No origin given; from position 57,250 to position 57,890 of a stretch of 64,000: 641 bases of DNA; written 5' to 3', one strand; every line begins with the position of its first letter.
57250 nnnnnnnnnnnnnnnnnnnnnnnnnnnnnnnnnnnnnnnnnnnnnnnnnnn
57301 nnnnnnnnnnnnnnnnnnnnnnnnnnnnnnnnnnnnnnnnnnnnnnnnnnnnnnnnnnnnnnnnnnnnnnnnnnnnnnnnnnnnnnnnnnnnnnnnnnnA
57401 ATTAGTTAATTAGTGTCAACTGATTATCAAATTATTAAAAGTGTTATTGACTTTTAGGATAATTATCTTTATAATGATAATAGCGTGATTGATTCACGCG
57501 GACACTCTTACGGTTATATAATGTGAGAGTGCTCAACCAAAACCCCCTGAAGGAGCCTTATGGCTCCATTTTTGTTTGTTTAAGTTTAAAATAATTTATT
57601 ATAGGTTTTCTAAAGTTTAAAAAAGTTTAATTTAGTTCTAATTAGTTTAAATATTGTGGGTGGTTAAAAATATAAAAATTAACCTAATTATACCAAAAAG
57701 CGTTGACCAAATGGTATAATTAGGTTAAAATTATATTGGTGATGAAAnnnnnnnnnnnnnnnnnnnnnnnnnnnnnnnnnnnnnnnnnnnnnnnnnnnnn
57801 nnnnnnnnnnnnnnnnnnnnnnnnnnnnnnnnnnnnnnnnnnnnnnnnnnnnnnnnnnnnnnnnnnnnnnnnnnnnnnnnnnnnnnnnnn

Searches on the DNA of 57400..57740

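Call 94: search_rna_families(source=window, start=57400, end=57740, threshold=evalue, max_evalue=1)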
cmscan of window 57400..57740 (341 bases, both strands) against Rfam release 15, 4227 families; matches with E-value up to 1: 4.
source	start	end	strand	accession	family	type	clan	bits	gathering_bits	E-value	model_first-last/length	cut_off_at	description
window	57654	57731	+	RF02952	dfrA-dnaX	Gene; sRNA;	-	27.6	48.6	0.41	1-76/76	no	dfrA-dnaX RNA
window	57670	57732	+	RF01490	rli51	Cis-reg;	-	22.7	48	0.095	1-121/121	no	Listeria snRNA rli51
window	57449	57583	+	RF02502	Atu_C8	Gene; sRNA;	-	19.1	50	0.25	1-122/122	no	Rhizobiales sRNA Atu_C8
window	57676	57731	-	RF04170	MIR7723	Gene; miRNA;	-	15.9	200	0.92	1-235/235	no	MIR7723 microRNA precursor family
